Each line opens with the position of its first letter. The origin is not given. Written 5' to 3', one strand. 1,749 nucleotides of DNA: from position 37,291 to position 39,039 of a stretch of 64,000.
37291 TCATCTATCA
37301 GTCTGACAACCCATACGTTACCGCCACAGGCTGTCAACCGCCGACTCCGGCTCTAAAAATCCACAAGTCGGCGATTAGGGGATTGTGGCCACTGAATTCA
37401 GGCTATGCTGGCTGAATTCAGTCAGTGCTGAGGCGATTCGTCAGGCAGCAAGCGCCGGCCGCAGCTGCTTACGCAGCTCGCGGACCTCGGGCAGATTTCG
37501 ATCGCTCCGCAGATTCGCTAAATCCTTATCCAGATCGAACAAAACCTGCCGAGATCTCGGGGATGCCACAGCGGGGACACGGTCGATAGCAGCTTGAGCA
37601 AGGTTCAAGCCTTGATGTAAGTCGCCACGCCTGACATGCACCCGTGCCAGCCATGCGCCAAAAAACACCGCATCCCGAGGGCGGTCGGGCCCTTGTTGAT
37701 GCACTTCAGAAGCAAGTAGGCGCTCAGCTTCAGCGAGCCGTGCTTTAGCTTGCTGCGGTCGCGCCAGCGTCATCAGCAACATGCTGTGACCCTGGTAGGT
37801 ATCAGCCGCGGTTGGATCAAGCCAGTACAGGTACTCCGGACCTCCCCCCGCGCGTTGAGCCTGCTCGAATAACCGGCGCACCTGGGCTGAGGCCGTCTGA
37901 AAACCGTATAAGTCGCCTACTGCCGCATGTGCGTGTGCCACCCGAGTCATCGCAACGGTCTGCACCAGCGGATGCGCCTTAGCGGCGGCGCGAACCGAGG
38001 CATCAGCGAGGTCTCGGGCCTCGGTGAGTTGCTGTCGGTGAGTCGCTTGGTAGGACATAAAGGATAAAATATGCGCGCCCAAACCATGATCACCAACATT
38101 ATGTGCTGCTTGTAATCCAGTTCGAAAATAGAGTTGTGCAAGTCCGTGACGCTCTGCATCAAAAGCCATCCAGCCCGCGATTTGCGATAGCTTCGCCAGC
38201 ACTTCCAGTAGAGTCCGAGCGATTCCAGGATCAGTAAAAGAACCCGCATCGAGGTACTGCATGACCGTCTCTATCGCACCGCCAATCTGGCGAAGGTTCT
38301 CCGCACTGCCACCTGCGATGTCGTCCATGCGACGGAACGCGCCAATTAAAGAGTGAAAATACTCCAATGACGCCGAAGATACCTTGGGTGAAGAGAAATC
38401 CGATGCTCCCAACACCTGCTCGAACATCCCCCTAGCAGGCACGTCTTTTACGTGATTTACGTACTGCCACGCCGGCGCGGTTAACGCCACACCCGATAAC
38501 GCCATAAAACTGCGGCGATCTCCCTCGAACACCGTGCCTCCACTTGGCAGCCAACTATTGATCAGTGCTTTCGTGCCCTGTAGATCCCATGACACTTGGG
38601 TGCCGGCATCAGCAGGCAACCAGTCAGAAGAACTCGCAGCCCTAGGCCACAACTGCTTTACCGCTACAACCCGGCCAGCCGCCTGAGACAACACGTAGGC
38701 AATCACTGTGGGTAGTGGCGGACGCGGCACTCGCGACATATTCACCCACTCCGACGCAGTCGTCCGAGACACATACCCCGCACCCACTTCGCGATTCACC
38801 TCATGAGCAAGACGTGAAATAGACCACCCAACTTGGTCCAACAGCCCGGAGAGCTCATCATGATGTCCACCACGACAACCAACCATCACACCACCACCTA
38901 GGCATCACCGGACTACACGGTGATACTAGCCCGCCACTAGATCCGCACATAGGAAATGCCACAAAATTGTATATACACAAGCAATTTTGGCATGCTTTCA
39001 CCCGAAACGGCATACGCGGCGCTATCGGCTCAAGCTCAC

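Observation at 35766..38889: Tandem paralogous HTH + TPR-like regulators (RNPP/AimR-like architecture) inserted in a conserved synteny block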

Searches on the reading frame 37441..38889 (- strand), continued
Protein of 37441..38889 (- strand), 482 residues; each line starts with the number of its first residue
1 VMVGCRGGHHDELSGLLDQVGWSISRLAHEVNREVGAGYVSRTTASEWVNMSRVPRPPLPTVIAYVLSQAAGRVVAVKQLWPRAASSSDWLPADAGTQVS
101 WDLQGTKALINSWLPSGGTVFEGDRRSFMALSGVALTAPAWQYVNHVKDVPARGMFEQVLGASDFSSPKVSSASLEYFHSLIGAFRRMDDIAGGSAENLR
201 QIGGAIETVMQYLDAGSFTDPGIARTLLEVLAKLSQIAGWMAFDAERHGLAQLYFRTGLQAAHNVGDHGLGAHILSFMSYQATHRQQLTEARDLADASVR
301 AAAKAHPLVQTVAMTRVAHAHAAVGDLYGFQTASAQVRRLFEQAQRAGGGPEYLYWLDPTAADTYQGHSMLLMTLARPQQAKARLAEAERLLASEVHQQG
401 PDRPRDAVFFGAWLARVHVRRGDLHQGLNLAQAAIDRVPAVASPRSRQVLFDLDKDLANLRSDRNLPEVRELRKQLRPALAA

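Call 66: search_dna_similar(query=window:37441-38889:-, collection=plasmids, mode=protein, max_rows=25)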
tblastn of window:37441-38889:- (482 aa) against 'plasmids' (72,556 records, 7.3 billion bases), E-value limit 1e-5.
Records with a match: 143; places in all: 208; records where one place covers at least 80% of the query: 58.
Best place of each record, by identity: <60% 143.
By first word of the organism name: Streptomyces 125; Nocardia 5; Embleya 4; Kitasatospora 3; Nonomuraea 2; Actinacidiphila 1; Streptosporangium 1; Amycolatopsis 1; Nocardiopsis 1.
By predicted mobility (MOB-suite, as given by PLSDB): non-mobilizable 112; mobilizable 28; conjugative 3.
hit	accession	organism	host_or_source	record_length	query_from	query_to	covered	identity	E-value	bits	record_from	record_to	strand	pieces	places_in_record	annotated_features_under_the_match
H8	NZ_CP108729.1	Streptomyces sp. NBC_00989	-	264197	13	455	92%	30.1%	6e-27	122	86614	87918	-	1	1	hypothetical protein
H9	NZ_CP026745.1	Nocardia cyriacigeorgica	Homo sapiens,laboratory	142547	12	482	98%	28.1%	3e-29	129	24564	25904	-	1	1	hypothetical protein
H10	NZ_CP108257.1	Streptomyces sp. NBC_00057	-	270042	11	476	97%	28.2%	5e-13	79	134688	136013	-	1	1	XRE family transcriptional regulator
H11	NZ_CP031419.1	Nocardia farcinica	Homo sapiens,Madura foot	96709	12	482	98%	27.8%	6e-30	131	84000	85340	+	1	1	hypothetical protein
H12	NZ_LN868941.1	Nocardia farcinica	not known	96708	12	482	98%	27.8%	6e-30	131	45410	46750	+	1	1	hypothetical protein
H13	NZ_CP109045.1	Streptomyces halstedii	-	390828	13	458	93%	29.0%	2e-28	127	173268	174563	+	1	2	hypothetical protein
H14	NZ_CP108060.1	Streptomyces sp. NBC_00280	-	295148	21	482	96%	27.9%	8e-25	115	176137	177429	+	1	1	hypothetical protein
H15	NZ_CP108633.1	Streptomyces sp. NBC_01136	-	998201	12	480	97%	27.4%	4e-17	92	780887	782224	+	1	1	sporulation protein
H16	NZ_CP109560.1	Streptomyces sp. NBC_01384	-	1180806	12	480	97%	27.4%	4e-17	92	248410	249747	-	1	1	record has no annotation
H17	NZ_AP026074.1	Streptomyces nigrescens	-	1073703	17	482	97%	27.6%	2e-16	90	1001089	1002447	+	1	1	none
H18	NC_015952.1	Streptomyces violaceusniger Tu 4113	-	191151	1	472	98%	27.0%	3e-20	102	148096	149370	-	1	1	transcriptional regulator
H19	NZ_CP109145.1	Actinacidiphila glaucinigra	-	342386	13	453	91%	28.9%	6e-26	119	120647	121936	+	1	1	hypothetical protein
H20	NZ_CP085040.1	Streptomyces sp. WA1-19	Periplaneta americana,cell ...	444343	10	480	98%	26.9%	5e-17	92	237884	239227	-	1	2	hypothetical protein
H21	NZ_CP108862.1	Streptomyces cyaneofuscatus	-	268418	12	481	98%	26.9%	1e-19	100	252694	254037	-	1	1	sporulation protein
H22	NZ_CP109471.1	Streptomyces sp. NBC_01462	-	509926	13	477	96%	27.2%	1e-21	105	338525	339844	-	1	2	sporulation protein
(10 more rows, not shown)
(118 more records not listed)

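Call 67: get_annotated_region(hit=H3, flank=5000)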
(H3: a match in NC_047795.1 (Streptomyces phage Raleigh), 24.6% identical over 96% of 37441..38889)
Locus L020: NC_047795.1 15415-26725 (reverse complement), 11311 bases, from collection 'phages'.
description: Streptomyces phage Raleigh, complete genome.
organism: Streptomyces phage Raleigh (NCBI taxid 1920312)
taxonomy: Viruses; Duplodnaviria; Heunggongvirae; Uroviricota; Caudoviricetes; Raleighvirus; Raleighvirus raleigh
host: Streptomyces griseus ATCC 10137; source: soil; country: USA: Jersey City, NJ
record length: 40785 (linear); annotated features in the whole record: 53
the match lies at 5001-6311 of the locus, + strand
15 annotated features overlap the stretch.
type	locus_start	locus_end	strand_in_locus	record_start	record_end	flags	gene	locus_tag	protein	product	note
CDS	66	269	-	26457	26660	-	-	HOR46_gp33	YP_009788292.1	hypothetical protein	-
CDS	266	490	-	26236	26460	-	-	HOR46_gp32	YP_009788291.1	transcriptional repressor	CRO (control of repressor's operator)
CDS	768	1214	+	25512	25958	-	-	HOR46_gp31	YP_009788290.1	transcriptional repressor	-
CDS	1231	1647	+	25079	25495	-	-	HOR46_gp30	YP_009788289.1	hypothetical protein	-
CDS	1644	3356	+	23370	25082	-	-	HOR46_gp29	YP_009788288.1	integrase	Integrase, (S-int)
CDS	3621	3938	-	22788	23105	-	-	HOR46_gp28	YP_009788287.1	hypothetical protein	-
CDS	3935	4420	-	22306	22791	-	-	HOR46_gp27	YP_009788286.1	hypothetical protein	-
CDS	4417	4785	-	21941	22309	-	-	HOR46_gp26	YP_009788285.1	transcriptional regulator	Transcriptional regulator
CDS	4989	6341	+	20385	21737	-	-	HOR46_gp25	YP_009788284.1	transcriptional regulator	Transcriptional regulator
CDS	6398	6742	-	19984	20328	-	-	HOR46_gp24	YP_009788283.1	hypothetical protein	-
CDS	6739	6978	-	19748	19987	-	-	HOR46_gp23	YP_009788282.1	hypothetical protein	-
CDS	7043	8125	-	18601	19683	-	-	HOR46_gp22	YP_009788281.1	endolysin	Endolysin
CDS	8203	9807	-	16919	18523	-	-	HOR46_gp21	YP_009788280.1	tail fiber protein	Minor tail protein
CDS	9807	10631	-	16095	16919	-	-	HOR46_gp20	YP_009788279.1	hypothetical protein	-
CDS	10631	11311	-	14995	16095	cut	-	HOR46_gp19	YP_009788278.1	minor tail protein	Minor tail protein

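Call 68: get_annotated_region(hit=H7, flank=5000)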
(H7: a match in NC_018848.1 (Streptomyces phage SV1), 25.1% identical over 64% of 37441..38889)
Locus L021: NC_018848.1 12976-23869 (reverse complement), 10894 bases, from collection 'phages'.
description: Streptomyces phage SV1, complete genome.
organism: Streptomyces phage SV1 (NCBI taxid 1204525)
taxonomy: Viruses; Duplodnaviria; Heunggongvirae; Uroviricota; Caudoviricetes; Picardvirus
host: Streptomyces venezuelae; source: soil; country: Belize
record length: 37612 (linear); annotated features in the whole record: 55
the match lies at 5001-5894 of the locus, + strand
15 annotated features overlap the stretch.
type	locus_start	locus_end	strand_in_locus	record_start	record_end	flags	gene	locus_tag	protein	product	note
CDS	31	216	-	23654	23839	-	-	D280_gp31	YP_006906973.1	hypothetical protein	gp31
CDS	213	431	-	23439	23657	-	-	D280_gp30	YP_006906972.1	transcriptional repressor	gp30; original Glimmer call has strength 16.20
CDS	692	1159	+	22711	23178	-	-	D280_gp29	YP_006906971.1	transcriptional repressor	gp29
CDS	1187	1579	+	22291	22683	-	-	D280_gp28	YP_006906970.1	hypothetical protein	gp28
CDS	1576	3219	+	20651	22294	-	-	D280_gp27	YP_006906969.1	integrase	gp27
CDS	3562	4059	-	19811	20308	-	-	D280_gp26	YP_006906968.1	hypothetical protein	gp26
CDS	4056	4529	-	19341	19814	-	-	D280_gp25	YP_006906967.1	transcriptional regulator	gp25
CDS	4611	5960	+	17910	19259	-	-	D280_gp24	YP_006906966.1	transcriptional regulator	gp24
CDS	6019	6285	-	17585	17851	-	-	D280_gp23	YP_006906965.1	hypothetical protein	gp23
CDS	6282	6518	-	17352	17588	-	-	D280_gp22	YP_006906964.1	hypothetical protein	gp22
CDS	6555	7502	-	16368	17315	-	-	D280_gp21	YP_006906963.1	endolysin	gp21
CDS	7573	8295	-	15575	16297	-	-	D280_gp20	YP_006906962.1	hypothetical protein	gp20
CDS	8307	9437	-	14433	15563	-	-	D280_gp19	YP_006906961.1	minor tail protein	gp19; similar to phiC31 gp46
CDS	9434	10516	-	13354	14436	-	-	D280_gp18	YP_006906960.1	virion structural protein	gp18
CDS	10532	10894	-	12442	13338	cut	-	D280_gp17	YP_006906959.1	minor tail protein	gp17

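Call 71: search_protein_representatives(protein=window:37441-38889:-)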
Query: 482 residues. Proteins with E-value up to 0.001 (for the whole library): 2565; up to 1e-10: 836; up to 1e-30: 67. The best 150 are listed.
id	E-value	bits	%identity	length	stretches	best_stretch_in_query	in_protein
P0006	4.1e-179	613.0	62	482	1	5-482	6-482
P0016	2.3e-124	432.5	43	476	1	11-481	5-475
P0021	2.8e-114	399.3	43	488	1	6-481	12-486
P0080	7.2e-113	394.6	42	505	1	13-481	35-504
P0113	1.0e-90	321.6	39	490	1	13-480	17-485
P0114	1.2e-90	321.4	39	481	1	13-481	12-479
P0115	6.4e-86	305.8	38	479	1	7-477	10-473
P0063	8.9e-86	305.3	39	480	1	13-479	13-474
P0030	3.2e-84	300.2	48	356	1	158-482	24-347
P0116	2.0e-83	297.6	38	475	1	8-477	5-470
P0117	1.3e-77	278.4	36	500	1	13-480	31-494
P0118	5.0e-76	273.2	38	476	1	12-478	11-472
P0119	1.7e-69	251.6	38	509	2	123-482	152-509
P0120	1.4e-68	248.7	36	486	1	12-480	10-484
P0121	3.1e-66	240.9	39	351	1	129-481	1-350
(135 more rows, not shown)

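Call 86: find_encoding_contigs(protein=P0008, flank=6000, max_places=1)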
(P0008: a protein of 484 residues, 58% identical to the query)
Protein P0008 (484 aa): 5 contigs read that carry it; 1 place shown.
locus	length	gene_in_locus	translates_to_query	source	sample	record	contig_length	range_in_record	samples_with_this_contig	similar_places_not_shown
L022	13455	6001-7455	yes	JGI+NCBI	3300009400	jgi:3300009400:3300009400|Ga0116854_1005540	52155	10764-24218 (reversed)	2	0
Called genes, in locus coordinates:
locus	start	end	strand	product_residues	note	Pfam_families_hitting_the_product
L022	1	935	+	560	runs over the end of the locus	-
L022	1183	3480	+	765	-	PF17854:FtsK_alpha, PF01580:FtsK_SpoIIIE, PF09397:FtsK_gamma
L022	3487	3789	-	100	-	-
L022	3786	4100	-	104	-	PF04014:MazE_antitoxin (weak)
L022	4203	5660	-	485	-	-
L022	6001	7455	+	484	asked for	PF27520:SP15_N (faint)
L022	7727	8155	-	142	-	-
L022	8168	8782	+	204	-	-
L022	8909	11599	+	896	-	PF00133:tRNA-synt_1, PF01921:tRNA-synt_1f (faint), PF09334:tRNA-synt_1g, PF00133:tRNA-synt_1, PF09334:tRNA-synt_1g (weak), PF08264:Anticodon_1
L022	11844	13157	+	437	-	PF08245:Mur_ligase_M, PF02875:Mur_ligase_C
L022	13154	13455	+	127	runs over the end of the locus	PF14017:DUF4233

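Call 89: search_protein_families(library=ncbifam, proteins=[L022:4203-5660:-, L012:12089-13417:+, L012:9798-10802:+, L020:4989-6341:+], max_evalue=0.001)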
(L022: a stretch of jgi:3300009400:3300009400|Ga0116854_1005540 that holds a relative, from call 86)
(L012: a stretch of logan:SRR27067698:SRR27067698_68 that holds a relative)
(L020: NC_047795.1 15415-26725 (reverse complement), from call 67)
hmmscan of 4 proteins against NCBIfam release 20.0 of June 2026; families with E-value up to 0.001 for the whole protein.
L022:4203-5660:- (485 aa): 17 families
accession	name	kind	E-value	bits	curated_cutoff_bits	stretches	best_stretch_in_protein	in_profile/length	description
NF047416.1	penta_HetL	equivalog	2.6e-36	125.1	260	4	224-306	35-117/218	heterocyst differentiation pentapeptide repeat protein HetL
NF052603.1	penta_Alr5209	equivalog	6.6e-35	119.6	125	4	50-105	18-73/113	Alr5209 family pentapeptide repeat protein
NF011744.0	PRK15197.1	equivalog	8.3e-29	100.7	274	4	346-446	174-271/291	SPI-2 type III secretion system effector PipB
NF011743.0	PRK15196.1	equivalog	4.8e-28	98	354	4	198-327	144-272/350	type III secretion system effector PipB2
NF033086.2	penta_rpt_Qnr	equivalog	3.8e-24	85.6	240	2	284-435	48-186/211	Qnr family pentapeptide repeat protein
NF000349.1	mfpA_AE000516.2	equivalog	2.9e-21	76.1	360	3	137-282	8-152/183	pentapeptide repeat protein MfpA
NF000071.4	penta_rpt_QnrA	exception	3.8e-21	75.9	450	2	134-279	4-149/218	QnrA family quinolone resistance pentapeptide repeat protein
NF012151.0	penta_rpt_QnrAS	exception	5.8e-19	69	490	2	137-299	7-164/218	QnrAS family quinolone resistance pentapeptide repeat protein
NF000420.1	penta_rpt_QnrB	exception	1.2e-17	64.6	460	2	264-429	25-193/214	QnrB family quinolone resistance pentapeptide repeat protein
NF000421.1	penta_rpt_QnrVC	exception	2.3e-17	63.7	460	1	285-424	55-196/218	QnrVC family quinolone resistance pentapeptide repeat protein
NF000139.2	penta_rpt_QnrD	exception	3.6e-17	63.1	425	2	179-274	7-101/214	QnrD family quinolone resistance pentapeptide repeat protein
NF012152.0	penta_rpt_QnrC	exception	3.8e-16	59.7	500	2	263-394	7-130/221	QnrC family quinolone resistance pentapeptide repeat protein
NF038182.1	penta_rpt_SmQnr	exception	1e-15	58.1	460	1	46-207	51-212/215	SmQnr family pentapeptide repeat protein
NF033375.2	penta_rpt_QnrE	exception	1.3e-15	58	480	1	245-429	16-193/214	QnrE family quinolone resistance pentapeptide repeat protein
NF000056.3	penta_rpt_QnrS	exception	2.8e-15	56.6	460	2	141-269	11-139/218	QnrS family quinolone resistance pentapeptide repeat protein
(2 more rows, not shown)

L012:12089-13417:+ (442 aa): 4 families
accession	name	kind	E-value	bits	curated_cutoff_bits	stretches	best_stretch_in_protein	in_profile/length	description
NF053720.1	NsdA_fam_reg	subfamily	3.7e-72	244.2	75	1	114-411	136-431/432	NsdA family TPR-like regulatory protein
NF050130.1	TransRepNsdA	equivalog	3.3e-31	108.4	830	1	132-391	180-448/480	transcriptional repressor NsdA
NF050135.1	DNAbindNdsB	equivalog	3.6e-27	95.1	700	1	131-410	191-474/482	DNA-binding protein NsdB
TIGR03070.1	couple_hipB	subfamily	0.00013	21.8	71.65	1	26-67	15-56/58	type II toxin-antitoxin system Y4mF family antitoxin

L012:9798-10802:+ (334 aa): 0 families

L020:4989-6341:+ (450 aa): 3 families
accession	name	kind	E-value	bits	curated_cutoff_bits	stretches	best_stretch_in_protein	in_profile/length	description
NF053720.1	NsdA_fam_reg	subfamily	9.9e-122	407.5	75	1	7-442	2-432/432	NsdA family TPR-like regulatory protein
NF050130.1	TransRepNsdA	equivalog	3.1e-59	200.8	830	1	2-440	1-468/480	transcriptional repressor NsdA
NF050135.1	DNAbindNdsB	equivalog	1.3e-42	146.1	700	2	150-443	180-477/482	DNA-binding protein NsdB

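Call 102: search_protein_families(library=pfam, alignment_id=A1, max_evalue=1)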
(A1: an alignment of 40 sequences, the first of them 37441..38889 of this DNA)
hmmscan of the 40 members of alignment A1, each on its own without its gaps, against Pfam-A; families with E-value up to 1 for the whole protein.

A. member 1, window:37441-38889:- (482 aa): 0 families

B. families by the number of members that match (of 40 scanned): 36 families (the first 25 are shown)
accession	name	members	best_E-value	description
PF13424.12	TPR_12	12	0.0002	Tetratricopeptide repeat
PF13428.12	TPR_14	6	0.00023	Tetratricopeptide repeat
PF14559.12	TPR_19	6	0.0012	Tetratricopeptide repeat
PF01381.28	HTH_3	5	1.4e-08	Helix-turn-helix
PF13565.12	HTH_32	4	0.09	Homeodomain-like domain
PF17874.7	TPR_MalT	3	7.6e-05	MalT-like TPR region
PF07719.23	TPR_2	3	0.00048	Tetratricopeptide repeat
PF13560.12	HTH_31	2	8.4e-08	Helix-turn-helix domain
PF13384.12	HTH_23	2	0.0023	Homeodomain-like domain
PF10518.14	TAT_signal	2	0.0072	TAT (twin-arginine translocation) pathway signal sequence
PF07022.19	Phage_CI_repr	2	0.012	Bacteriophage CI repressor helix-turn-helix domain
PF17906.7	HTH_48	2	0.035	HTH domain in Mos1 transposase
PF23125.1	Xre-MbcA-ParS_M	2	0.11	Antitoxin Xre/MbcA/ParS-like, middle domain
PF12728.13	HTH_17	2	0.15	Helix-turn-helix domain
PF13432.12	TPR_16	2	0.18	Tetratricopeptide repeat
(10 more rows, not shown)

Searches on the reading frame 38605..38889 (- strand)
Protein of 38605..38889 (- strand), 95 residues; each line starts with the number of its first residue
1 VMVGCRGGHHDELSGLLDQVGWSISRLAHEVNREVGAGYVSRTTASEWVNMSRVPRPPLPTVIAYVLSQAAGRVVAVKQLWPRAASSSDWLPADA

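Call 80: predict_structure(alignment_id=A2)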
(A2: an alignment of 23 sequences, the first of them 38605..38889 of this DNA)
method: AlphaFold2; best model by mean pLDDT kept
length: 95 residues; sequences in the alignment: 23
mean_pLDDT: 77.4   pTM: 0.65
mean pLDDT of the five models: 77.4, 76.7, 75.8, 75.4, 74.9
residues with pLDDT >= 90: 16; 70-90: 56; 50-70: 10; < 50: 13
segments of 3 or more residues with pLDDT < 50: 1-8, 90-92
pLDDT, mean of each block of 10 residues (from residue 1): 44 85 91 87 87 82 90 86 61 45
secondary structure, 60 per line:
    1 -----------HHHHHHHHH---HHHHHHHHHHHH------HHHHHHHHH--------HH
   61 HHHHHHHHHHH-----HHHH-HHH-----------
elements in order: H12-20 H24-35 H42-50 H59-71 H77-80

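Call 82: fold_search(model_id=the predicted structure, library=pdb)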
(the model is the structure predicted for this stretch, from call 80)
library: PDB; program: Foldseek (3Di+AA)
matches with E <= 10: 236; with E <= 0.001: 0
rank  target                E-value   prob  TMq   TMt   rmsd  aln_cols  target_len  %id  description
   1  9k3w_A                7.5e-02  1.00  0.51  0.73   3.1        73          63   19  Crystal structure of putative transcription regulator (dr_2454) from Deinococcus radiodurans (released 2025-10-22)
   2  5a7l                  7.5e-02  0.97  0.51  0.59   5.6        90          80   16  TP901-1 CI NTD (res 1-80) (released 2016-07-27)
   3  28tn_A                7.9e-02  1.00  0.59  0.82   1.8        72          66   18  Structure of a lambda repressor-like protein from Escherichia coli (released 2026-03-11)
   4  2ef8_A                1.3e-01  0.94  0.49  0.54   7.2        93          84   15  Crystal structure of C.EcoT38IS (released 2008-02-26)
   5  2xiu_B                1.3e-01  1.00  0.56  0.79   5.1        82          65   21  High resolution structure of MTSL-tagged CylR2. (released 2011-02-09)
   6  3omt_B                1.3e-01  1.00  0.53  0.73   1.8        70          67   21  Putative antitoxin component, CHU_2935 protein, from Xre family from Prevotella buccae. (released 2010-09-08)
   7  9k3w_B                1.4e-01  0.99  0.50  0.70   4.9        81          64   17  Crystal structure of putative transcription regulator (dr_2454) from Deinococcus radiodurans (released 2025-10-22)
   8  3omt_A                1.5e-01  1.00  0.54  0.72   1.7        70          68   21  Putative antitoxin component, CHU_2935 protein, from Xre family from Prevotella buccae. (released 2010-09-08)
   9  28tn_C                1.6e-01  1.00  0.58  0.82   1.8        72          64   17  Structure of a lambda repressor-like protein from Escherichia coli (released 2026-03-11)
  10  7t5u                  1.6e-01  1.00  0.53  0.74   1.6        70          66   21  Structure of E. coli MS115-1 CapH N-terminal domain (released 2022-09-14)
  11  6b9t_E                1.6e-01  0.99  0.53  0.13   2.1        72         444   17  Crystal structure of MPnS with substrate 2-hydroxyethylphosphonate (2-HEP) and Fe(II) bound (released 2017-12-20)
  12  28tn_D                1.7e-01  1.00  0.58  0.79   1.9        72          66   18  Structure of a lambda repressor-like protein from Escherichia coli (released 2026-03-11)
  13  1x57_MODEL_1_A        1.7e-01  0.91  0.44  0.46   5.6        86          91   12  Solution structures of the HTH domain of human EDF-1 protein (released 2005-11-15)
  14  1utx_A                1.8e-01  1.00  0.57  0.79   5.0        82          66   21  Regulation of Cytolysin Expression by Enterococcus faecalis: Role of CylR2 (released 2004-09-16)
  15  6b9s_C                1.9e-01  0.99  0.53  0.13   2.1        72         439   17  MPnS crystallized in the absence of substrate (released 2017-12-20)
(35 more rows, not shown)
